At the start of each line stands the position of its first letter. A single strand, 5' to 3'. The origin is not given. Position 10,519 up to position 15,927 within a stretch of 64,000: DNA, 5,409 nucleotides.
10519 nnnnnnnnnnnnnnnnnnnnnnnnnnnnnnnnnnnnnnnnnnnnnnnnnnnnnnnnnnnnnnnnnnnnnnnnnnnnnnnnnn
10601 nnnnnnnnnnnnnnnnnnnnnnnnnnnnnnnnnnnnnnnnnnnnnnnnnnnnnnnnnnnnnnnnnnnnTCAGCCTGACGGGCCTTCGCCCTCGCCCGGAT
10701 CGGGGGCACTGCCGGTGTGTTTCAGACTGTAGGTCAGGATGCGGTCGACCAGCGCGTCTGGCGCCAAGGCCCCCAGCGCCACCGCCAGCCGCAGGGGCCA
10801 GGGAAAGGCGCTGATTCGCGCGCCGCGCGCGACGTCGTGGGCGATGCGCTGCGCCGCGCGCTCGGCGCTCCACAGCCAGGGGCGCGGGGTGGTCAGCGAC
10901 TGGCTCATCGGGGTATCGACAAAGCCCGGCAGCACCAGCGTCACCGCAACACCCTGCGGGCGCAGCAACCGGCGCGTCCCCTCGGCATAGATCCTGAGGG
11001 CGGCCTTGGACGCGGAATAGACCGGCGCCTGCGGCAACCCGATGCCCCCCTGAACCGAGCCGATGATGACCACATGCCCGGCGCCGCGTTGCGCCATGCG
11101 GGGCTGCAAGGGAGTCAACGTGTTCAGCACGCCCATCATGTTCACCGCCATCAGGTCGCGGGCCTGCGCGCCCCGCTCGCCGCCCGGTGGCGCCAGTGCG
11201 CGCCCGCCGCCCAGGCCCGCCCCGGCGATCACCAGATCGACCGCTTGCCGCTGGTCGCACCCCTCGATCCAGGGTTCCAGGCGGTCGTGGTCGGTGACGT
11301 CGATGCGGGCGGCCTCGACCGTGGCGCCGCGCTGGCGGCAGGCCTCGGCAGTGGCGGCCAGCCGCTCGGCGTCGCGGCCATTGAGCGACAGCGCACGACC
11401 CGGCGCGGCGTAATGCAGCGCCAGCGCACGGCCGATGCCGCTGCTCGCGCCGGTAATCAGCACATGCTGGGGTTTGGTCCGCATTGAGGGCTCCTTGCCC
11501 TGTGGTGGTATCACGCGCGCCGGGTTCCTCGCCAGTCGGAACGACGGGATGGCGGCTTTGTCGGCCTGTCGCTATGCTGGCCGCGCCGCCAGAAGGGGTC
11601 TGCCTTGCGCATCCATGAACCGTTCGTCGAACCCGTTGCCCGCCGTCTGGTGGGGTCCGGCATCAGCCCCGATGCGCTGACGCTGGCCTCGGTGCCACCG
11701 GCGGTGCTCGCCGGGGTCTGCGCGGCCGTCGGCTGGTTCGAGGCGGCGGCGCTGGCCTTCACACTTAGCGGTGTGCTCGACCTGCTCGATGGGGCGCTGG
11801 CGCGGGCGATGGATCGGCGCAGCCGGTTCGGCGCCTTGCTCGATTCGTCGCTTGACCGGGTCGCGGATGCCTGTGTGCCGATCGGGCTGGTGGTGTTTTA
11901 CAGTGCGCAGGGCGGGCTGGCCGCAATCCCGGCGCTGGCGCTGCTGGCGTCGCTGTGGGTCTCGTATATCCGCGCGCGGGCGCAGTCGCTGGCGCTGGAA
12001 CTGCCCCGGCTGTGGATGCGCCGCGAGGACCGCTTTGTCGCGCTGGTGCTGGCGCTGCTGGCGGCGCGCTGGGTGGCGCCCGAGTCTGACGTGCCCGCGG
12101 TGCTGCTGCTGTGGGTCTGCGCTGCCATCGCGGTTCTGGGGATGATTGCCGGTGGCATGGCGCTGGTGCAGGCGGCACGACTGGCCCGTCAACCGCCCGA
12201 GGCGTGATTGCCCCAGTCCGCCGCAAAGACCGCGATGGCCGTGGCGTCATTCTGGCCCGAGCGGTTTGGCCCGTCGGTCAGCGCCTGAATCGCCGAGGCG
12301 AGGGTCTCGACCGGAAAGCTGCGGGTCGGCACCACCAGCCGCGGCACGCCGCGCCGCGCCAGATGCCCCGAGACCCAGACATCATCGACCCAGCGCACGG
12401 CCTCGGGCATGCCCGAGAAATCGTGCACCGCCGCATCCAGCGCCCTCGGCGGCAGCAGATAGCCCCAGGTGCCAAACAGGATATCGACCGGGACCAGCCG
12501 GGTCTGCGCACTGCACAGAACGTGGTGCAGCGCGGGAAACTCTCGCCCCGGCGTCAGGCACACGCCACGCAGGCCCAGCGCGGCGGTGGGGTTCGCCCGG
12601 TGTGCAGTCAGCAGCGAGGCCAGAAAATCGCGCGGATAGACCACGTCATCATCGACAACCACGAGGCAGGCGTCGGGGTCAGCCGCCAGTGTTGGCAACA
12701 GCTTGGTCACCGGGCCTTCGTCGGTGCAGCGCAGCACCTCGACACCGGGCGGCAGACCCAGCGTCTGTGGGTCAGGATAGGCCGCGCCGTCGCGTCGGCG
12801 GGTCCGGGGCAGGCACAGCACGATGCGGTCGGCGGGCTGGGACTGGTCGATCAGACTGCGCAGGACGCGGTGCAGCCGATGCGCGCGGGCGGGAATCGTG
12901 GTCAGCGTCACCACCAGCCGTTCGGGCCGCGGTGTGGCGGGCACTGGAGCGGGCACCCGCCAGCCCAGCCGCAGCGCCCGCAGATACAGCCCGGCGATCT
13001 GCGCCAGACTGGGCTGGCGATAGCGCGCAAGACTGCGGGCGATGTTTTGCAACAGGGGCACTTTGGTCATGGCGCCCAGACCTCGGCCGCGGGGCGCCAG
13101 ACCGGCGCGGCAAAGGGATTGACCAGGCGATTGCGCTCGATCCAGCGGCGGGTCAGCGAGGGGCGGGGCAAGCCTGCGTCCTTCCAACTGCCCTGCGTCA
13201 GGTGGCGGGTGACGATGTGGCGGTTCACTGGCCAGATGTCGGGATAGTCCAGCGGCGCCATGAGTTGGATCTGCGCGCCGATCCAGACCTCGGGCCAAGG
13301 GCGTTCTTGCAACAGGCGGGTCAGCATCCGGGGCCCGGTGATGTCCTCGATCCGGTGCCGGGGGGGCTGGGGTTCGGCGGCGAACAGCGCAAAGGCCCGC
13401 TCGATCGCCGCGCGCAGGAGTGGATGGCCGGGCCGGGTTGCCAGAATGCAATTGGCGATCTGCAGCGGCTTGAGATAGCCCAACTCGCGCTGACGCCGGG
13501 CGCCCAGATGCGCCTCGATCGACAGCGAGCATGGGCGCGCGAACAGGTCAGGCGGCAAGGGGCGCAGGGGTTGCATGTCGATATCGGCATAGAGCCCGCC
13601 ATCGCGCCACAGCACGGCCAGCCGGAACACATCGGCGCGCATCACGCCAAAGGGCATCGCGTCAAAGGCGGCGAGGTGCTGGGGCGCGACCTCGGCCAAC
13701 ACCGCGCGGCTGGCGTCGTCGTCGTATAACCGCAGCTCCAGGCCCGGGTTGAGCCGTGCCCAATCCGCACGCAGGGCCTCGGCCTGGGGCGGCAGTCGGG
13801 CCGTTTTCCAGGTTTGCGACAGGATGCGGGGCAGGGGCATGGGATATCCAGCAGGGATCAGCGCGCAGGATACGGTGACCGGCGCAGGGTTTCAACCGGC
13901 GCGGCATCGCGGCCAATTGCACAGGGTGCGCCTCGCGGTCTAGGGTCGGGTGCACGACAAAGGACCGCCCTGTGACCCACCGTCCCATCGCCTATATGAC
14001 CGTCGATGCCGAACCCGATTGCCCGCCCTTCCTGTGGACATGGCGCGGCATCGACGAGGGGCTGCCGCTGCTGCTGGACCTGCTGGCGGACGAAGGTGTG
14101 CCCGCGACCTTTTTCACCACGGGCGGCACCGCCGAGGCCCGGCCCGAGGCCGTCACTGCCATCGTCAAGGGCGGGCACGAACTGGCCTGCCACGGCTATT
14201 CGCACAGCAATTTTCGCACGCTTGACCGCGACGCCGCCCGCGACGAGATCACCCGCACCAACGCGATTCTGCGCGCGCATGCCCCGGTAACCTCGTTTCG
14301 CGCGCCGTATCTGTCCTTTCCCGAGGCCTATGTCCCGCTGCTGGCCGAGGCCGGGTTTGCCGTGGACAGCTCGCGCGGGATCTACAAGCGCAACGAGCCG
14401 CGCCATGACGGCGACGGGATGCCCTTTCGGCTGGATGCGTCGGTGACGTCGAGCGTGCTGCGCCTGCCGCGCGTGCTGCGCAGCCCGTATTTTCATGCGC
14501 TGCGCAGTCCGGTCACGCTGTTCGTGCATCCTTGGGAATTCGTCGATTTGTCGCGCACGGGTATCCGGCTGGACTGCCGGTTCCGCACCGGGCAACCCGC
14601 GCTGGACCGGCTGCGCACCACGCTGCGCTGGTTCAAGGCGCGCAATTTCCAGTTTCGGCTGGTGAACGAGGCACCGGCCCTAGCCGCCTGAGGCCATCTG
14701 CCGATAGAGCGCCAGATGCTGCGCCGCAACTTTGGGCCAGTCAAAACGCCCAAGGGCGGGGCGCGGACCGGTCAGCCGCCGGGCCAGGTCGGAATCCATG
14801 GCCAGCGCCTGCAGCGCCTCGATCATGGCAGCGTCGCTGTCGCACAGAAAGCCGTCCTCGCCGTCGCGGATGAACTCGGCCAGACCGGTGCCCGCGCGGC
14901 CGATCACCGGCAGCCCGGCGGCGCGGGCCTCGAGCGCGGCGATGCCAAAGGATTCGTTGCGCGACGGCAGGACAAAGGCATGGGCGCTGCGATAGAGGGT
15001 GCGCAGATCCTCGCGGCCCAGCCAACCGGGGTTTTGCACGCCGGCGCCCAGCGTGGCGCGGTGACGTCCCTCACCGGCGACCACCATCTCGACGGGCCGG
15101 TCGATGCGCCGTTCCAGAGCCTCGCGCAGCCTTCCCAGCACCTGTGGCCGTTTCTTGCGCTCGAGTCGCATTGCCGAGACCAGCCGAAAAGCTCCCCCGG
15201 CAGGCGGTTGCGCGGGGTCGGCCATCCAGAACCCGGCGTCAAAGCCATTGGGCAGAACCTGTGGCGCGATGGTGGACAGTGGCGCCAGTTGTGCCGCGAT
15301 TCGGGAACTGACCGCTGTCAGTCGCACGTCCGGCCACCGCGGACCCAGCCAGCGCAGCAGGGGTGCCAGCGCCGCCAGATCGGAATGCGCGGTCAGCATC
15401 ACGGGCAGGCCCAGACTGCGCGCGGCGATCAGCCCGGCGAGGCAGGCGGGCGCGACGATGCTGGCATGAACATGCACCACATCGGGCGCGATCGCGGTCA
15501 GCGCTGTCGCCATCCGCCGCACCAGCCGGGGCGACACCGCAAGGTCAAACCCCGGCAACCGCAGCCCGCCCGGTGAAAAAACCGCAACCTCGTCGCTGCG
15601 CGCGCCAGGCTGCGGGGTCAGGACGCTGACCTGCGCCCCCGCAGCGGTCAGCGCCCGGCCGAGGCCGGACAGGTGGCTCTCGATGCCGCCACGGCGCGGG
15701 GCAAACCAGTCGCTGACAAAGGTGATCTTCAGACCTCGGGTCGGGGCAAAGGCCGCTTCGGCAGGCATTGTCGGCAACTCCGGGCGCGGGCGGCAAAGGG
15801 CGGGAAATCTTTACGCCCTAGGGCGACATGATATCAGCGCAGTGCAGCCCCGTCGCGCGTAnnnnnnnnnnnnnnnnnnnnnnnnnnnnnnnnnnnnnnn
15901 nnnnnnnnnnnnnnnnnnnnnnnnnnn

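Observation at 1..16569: Candidate complete glycosyl-inositol-phosphoceramide (fungal/plant GIPC-like) biosynthesis and export system in a Rhodobacterales bacterium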

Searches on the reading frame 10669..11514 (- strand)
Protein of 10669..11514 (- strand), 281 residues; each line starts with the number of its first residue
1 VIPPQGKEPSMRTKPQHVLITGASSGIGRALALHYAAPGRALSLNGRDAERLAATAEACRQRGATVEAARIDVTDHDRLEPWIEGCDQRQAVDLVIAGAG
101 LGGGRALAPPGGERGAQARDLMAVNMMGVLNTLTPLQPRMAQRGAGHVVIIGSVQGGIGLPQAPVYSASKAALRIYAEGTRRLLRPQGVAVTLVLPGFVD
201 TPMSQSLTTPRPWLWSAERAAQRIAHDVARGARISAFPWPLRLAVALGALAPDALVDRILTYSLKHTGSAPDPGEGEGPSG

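Call 6: search_protein_families(library=pfam, proteins=[window:10669-11514:-], max_evalue=0.01)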
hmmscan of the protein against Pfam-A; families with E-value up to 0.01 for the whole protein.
window:10669-11514:- (281 aa): 5 families
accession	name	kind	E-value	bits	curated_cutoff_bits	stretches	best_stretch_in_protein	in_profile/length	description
PF00106.31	adh_short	-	3e-40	138.2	26.6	1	16-209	1-192/195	short chain dehydrogenase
PF13561.12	adh_short_C2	-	2.1e-22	80.3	27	1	22-214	1-191/236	Enoyl-(Acyl carrier protein) reductase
PF08659.16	KR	-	6.4e-10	39.7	22.6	1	18-182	3-165/180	KR domain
PF13460.12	NAD_binding_10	-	0.00084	19.7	27.2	1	22-199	1-146/184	NAD(P)H-binding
PF12242.14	Eno-Rase_NADH_b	-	0.0074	16.5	23.4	0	8-33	33-58/79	NAD(P)H binding domain of trans-2-enoyl-CoA reductase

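Call 7: search_protein_families(library=ncbifam, proteins=[window:10669-11514:-], max_evalue=0.001)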
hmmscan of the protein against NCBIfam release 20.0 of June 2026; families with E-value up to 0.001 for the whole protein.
window:10669-11514:- (281 aa): 205 families (the best 25 are shown)
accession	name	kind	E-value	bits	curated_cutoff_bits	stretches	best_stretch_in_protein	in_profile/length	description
NF005437.0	PRK07024.1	equivalog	8.9e-54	182.6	266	1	14-261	3-248/259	SDR family oxidoreductase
NF005489.0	PRK07102.1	equivalog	2.3e-37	128.9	267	1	16-242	2-224/243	SDR family oxidoreductase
NF005881.0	PRK07832.1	equivalog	1.6e-34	119.4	296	1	13-207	7-201/287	SDR family oxidoreductase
NF006099.0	PRK08251.1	equivalog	1.7e-34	119.2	253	1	15-258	4-248/250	SDR family oxidoreductase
NF005878.0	PRK07825.1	subfamily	1.4e-33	116.5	287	1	13-257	7-246/278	short chain dehydrogenase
NF004825.0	PRK06181.1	equivalog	1.8e-32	112.7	215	1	14-205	5-194/268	SDR family oxidoreductase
NF004514.1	PRK05855.1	equivalog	9.7e-32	110.3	455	1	9-208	307-505/578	SDR family oxidoreductase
NF004765.0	PRK06101.1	equivalog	6.8e-31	107.2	406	1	17-252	3-227/241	SDR family oxidoreductase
NF006565.0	PRK09072.1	equivalog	2.7e-30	105.8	238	1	11-261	1-250/265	SDR family oxidoreductase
NF006118.0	PRK08264.1-4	subfamily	1.9e-29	102.9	279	1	11-232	1-211/244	SDR family oxidoreductase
NF004196.0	PRK05650.1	equivalog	5.3e-29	101.1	297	1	16-213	3-198/272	SDR family oxidoreductase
NF005539.0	PRK07201.1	equivalog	1.3e-28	100.1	549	1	13-235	368-592/657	SDR family oxidoreductase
NF004823.0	PRK06179.1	subfamily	2.2e-28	99.4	310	1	13-228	3-208/271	oxidoreductase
NF005672.0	PRK07454.1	equivalog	1.3e-27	96.5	234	1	14-207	5-196/241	SDR family oxidoreductase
NF009466.0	PRK12826.1-2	subfamily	1.4e-27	96.8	222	1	16-208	4-196/248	3-oxoacyl-ACP reductase FabG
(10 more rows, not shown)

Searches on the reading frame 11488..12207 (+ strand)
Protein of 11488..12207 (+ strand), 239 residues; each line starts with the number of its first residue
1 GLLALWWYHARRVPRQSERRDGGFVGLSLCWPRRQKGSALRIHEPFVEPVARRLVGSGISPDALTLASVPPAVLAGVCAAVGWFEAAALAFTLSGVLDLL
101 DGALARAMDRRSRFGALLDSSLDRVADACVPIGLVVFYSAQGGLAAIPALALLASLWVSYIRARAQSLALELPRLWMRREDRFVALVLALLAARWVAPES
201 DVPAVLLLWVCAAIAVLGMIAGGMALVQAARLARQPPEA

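Call 6: search_protein_families(library=pfam, proteins=[window:11488-12207:+], max_evalue=0.01)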
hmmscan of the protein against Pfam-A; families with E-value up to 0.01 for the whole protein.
window:11488-12207:+ (239 aa): 1 family
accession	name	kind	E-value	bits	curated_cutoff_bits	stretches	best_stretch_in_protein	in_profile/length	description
PF01066.26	CDP-OH_P_transf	-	6.7e-14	53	22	1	60-216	3-151/152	CDP-alcohol phosphatidyltransferase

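Call 7: search_protein_families(library=ncbifam, proteins=[window:11488-12207:+], max_evalue=0.001)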
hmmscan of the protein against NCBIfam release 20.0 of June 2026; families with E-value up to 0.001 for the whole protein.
window:11488-12207:+ (239 aa): 8 families
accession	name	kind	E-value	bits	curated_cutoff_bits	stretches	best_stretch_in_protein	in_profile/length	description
NF040950.1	archin_ph_syn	equivalog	1.1e-32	113.5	180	1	45-217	10-181/191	archaetidylinositol phosphate synthase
NF045883.1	PIPSynth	equivalog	4.5e-28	98.3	170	1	46-216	10-182/197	phosphatidylinositol phosphate synthase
NF052561.1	PIPSynBT1523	equivalog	1.3e-18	67.6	350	1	78-191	57-169/232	hypothetical protein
NF041135.1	IPPtranDIPPsyn_Thcocales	equivalog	2.9e-14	52.9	580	1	57-164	248-355/419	bifunctional L-myo-inositol-1-phosphate cytidylyltransferase/CDP-L-myo-inositol myo-inositolphosphotransferase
TIGR00560.1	pgsA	equivalog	3.2e-06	27.8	109.1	1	86-218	35-168/183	CDP-diacylglycerol--glycerol-3-phosphate 3-phosphatidyltransferase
TIGR00473.1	pssA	equivalog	5.3e-06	26.6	107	1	83-140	19-76/153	CDP-diacylglycerol--serine O-phosphatidyltransferase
NF008090.0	PRK10832.1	equivalog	2.1e-05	24.7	304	1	86-219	34-168/182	CDP-diacylglycerol--glycerol-3-phosphate 3-phosphatidyltransferase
NF053678.1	ClpnSynClsA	equivalog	6.7e-05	23.1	240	1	86-135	32-81/180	cardiolipin synthase ClsA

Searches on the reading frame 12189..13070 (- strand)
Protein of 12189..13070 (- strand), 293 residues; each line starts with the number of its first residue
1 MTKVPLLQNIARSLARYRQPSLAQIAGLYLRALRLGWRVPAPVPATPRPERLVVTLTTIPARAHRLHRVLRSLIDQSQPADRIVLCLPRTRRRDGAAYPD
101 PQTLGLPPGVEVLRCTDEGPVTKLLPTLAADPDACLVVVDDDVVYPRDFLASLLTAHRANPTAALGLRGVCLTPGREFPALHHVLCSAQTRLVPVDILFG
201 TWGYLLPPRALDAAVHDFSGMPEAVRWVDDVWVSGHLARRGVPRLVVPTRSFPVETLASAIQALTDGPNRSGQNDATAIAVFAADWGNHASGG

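Call 40: search_protein_families(library=ncbifam, proteins=[window:12189-13070:-], max_evalue=0.001)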
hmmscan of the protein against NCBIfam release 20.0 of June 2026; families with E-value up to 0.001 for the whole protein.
window:12189-13070:- (293 aa): 1 family
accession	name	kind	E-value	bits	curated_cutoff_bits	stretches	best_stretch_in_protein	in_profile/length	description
NF041875.1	EPS_EpsD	equivalog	0.00073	19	370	1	61-162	9-109/325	exopolysaccharide biosynthesis glycosyltransferase EpsD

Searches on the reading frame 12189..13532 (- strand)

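Call 6: search_protein_families(library=pfam, proteins=[window:12189-13532:-], max_evalue=0.01)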
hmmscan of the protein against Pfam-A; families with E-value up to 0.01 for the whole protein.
window:12189-13532:- (447 aa): 2 families
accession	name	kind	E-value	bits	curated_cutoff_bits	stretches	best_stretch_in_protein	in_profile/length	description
PF13641.12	Glyco_tranf_2_3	-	0.00031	21.3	27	1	217-402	14-205/230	Glycosyltransferase like family 2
PF00535.33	Glycos_transf_2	-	0.0027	18.1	23.3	1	217-334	10-127/168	Glycosyl transferase family 2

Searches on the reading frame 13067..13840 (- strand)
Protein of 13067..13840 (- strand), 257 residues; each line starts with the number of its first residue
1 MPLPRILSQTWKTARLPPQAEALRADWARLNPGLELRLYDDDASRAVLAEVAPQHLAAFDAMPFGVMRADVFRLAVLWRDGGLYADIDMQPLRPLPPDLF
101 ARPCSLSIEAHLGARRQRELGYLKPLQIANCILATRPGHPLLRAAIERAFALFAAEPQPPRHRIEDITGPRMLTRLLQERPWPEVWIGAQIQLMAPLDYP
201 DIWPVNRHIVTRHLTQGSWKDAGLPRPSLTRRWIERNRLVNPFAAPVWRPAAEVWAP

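Call 6: search_protein_families(library=pfam, proteins=[window:13067-13840:-], max_evalue=0.01)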
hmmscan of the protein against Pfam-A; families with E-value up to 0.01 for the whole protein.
window:13067-13840:- (257 aa): 1 family
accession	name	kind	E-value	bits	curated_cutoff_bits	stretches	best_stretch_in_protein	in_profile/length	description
PF04488.21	Gly_transf_sug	-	9.4e-12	45.9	23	1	24-97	8-84/93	Glycosyltransferase sugar-binding region containing DXD motif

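Call 7: search_protein_families(library=ncbifam, proteins=[window:13067-13840:-], max_evalue=0.001)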
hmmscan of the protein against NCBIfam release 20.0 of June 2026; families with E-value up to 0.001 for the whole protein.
window:13067-13840:- (257 aa): 0 families

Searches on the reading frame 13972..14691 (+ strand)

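Call 6: search_protein_families(library=pfam, proteins=[window:13972-14691:+], max_evalue=0.01)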
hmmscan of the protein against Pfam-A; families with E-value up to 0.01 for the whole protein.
window:13972-14691:+ (239 aa): 1 family
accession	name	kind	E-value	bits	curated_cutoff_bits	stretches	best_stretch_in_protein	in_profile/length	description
PF01522.26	Polysacc_deac_1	-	3.1e-22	79.3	23.1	1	4-130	6-122/124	Polysaccharide deacetylase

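Call 40: search_protein_families(library=ncbifam, proteins=[window:13972-14691:+], max_evalue=0.001)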
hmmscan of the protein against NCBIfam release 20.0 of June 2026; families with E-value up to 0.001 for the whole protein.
window:13972-14691:+ (239 aa): 10 families
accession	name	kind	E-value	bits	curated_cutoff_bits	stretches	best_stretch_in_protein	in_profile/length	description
TIGR03006.1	pepcterm_polyde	equivalog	6e-23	81.3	276.2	1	33-151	38-156/272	XrtA system polysaccharide deacetylase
TIGR04243.1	nodulat_NodB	equivalog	7.3e-16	58.2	240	1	32-128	18-117/197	chitooligosaccharide deacetylase NodB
TIGR02764.1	spore_ybaN_pdaB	equivalog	1.3e-15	57.7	237.4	1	32-131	22-123/191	polysaccharide deacetylase family sporulation protein PdaB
NF045821.1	PgAcgDacpgdA1_Bac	equivalog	1.6e-12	46.9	400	1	32-118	104-192/282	peptidoglycan-N-acetylglucosamine deacetylase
TIGR02873.1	spore_ylxY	hypoth_equivalog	2.3e-12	46.7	391.5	1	28-125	97-196/268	probable sporulation protein, polysaccharide deacetylase family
TIGR03212.1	uraD_N-term-dom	equivalog_domain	4.3e-08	32.5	424.6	1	30-99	78-147/297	allantoinase PuuE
TIGR02884.1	spore_pdaA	equivalog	6.5e-08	32.5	298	1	33-101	54-122/224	delta-lactam-biosynthetic de-N-acetylase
NF045820.1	PgAcgDacpgdA_Strep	equivalog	8.8e-05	21.5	800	1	32-101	284-353/463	peptidoglycan-N-acetylglucosamine deacetylase PgdA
NF050820.1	PolSacchBiosHfsH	equivalog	0.00012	21.9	400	1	56-113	81-140/249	oligosaccharide deacetylase HfsH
NF045822.1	PgAcgDacpgdA2_Bac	equivalog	0.0002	20.8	400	1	34-117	87-172/274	peptidoglycan-N-acetylglucosamine deacetylase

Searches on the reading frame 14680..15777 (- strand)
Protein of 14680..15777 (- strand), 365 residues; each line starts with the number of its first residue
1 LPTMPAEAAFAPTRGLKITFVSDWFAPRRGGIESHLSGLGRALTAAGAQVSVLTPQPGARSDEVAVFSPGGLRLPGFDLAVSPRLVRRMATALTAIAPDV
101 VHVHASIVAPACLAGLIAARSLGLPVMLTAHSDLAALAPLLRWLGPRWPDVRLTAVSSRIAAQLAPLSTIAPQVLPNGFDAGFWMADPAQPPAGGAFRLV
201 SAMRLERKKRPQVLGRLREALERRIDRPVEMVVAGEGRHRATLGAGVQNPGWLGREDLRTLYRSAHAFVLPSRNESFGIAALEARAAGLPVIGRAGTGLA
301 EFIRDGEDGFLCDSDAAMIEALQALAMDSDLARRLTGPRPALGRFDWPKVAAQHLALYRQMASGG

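Call 6: search_protein_families(library=pfam, proteins=[window:14680-15777:-], max_evalue=0.01)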
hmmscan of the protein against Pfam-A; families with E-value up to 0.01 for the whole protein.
window:14680-15777:- (365 aa): 7 families
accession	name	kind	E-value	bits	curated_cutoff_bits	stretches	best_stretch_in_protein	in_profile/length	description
PF00534.26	Glycos_transf_1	-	1.1e-23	84.1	26.4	1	195-335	14-165/172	Glycosyl transferases group 1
PF13692.12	Glyco_trans_1_4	-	8.1e-22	78.4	27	1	204-327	9-141/142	Glycosyl transferases group 1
PF13439.12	Glyco_transf_4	-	2.5e-19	70.4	28.5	1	30-181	2-168/170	Glycosyltransferase Family 4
PF13579.12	Glyco_trans_4_4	-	1.6e-13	51.7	29.7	1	30-175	1-143/158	Glycosyl transferase 4-like domain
PF20706.3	GT4-conflict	-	1.8e-13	50.7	26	1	255-305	272-322/385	Family 4 Glycosyltransferase in conflict systems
PF13524.12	Glyco_trans_1_2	-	4.6e-08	33.6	25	1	219-335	7-121/144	Glycosyl transferase-like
PF13477.12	Glyco_trans_4_2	-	0.00017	22.2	23.4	1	35-138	12-115/139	Glycosyl transferase 4-like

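Call 40: search_protein_families(library=ncbifam, proteins=[window:14680-15777:-], max_evalue=0.001)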
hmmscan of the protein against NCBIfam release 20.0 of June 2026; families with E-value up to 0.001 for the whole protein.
window:14680-15777:- (365 aa): 28 families (the best 25 are shown)
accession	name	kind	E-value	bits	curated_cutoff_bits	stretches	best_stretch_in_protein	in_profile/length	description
NF041876.1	EPS_EpsE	equivalog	3.1e-23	82.6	400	1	95-336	109-369/389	exopolysaccharide biosynthesis GT4 family glycosyltransferase EpsE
TIGR04047.1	MSMEG_0565_glyc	hypoth_equivalog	4e-22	78.8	259.85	1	243-360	256-373/373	MSMEG_0565 family glycosyltransferase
TIGR02149.1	glgA_Coryne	subfamily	3.8e-18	65.8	302.4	1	251-361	270-390/391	glycogen synthase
NF053787.1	GlcN_PG_synth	equivalog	3.9e-18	65.4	480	2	252-361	249-359/361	N-acetylglucosaminyl phosphatidylglycerol synthase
TIGR03449.1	mycothiol_MshA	equivalog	6.1e-17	61.6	462.5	1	254-361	293-403/406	D-inositol-3-phosphate glycosyltransferase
TIGR03999.1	thiol_BshA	equivalog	7.6e-16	58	273.7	1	253-362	260-374/375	N-acetyl-alpha-D-glucosaminyl L-malate synthase BshA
TIGR03088.1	stp2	hypoth_equivalog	6.3e-15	55.1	409.05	1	223-361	224-373/374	TIGR03088 family PEP-CTERM/XrtA system glycosyltransferase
NF038295.1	EPS_HpsP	equivalog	7e-12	45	550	1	255-361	278-387/388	hormogonium polysaccharide biosynthesis glycosyltransferase HpsP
NF049988.1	MGlcDAGSynMgs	equivalog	6.9e-11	42.1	400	1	247-335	272-360/398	alpha-monoglucosyldiacylglycerol synthase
NF046085.1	XrtY_assoc_Gly1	equivalog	4.6e-10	38.9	400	1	196-361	209-384/387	XrtY-associated glycosyltransferase XYAG1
NF041010.1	glycosy_Agl16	equivalog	1.8e-09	36.9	575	1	260-360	249-350/352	glycosylation protein Agl16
NF038229.1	Glyco4_Geo_Pelo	equivalog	7.4e-09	35.1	400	1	253-361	226-336/338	GPMC system family 4 glycosyltransferase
TIGR04157.1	glyco_rSAM_CFB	subfamily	3.7e-08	32.8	400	1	229-309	259-345/406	TIGR04157 family glycosyltransferase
TIGR02472.1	sucr_P_syn_N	equivalog_domain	3.9e-07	29.3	576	1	256-323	328-401/439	sucrose-phosphate synthase, putative, glycosyltransferase domain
TIGR02095.1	glgA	subfamily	4.3e-07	28.9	328.45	1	258-331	362-435/477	glycogen/starch synthase, ADP-glucose type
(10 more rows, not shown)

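Call 85: search_solved_structures(query=window:14680-15777:-, max_evalue=1e-8)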
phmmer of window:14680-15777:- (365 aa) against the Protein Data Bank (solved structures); distinct sequences matched with E-value up to 1e-8: 12.
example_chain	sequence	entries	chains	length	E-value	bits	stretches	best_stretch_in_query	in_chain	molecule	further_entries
4n9w_A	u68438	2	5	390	2.1e-12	50.1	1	17-363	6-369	GDP-mannose-dependent alpha-(1-2)-phosphatidylinositol mannosyltransferase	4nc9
2gej_A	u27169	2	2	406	2.3e-12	50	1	17-363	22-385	PHOSPHATIDYLINOSITOL MANNOSYLTRANSFERASE (PimA)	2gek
6kih_A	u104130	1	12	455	1.2e-11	47.6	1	242-362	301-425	Tll1590 protein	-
3c4q_A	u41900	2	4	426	2e-11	46.9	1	256-360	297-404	Predicted glycosyltransferases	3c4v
3c48_A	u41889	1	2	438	2.1e-11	46.8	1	256-360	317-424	Predicted glycosyltransferases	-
5d00_A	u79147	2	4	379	8.4e-11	44.8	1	54-362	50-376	N-acetyl-alpha-D-glucosaminyl L-malate synthase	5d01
2jjm_A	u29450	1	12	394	3.9e-10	42.6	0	252-358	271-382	GLYCOSYL TRANSFERASE, GROUP 1 FAMILY PROTEIN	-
3mbo_A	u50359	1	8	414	4.5e-10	42.4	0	252-358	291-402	Glycosyltransferase, group 1 family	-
5zer_A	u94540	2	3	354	8.8e-10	41.5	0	248-329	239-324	UDP-glucose:tetrahydrobiopterin glucosyltransferase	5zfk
5ze7_B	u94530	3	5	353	8.8e-10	41.5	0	248-329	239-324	UDP-glucose:tetrahydrobiopterin glucosyltransferase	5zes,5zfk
6tvp_A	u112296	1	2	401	1.5e-09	40.7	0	256-362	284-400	Alpha-maltose-1-phosphate synthase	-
9v0l_A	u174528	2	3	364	2.7e-09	39.9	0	247-332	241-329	tetrahydrobiopterin glucosyltransferases | tetrahydrobiopterin glucosyltransferase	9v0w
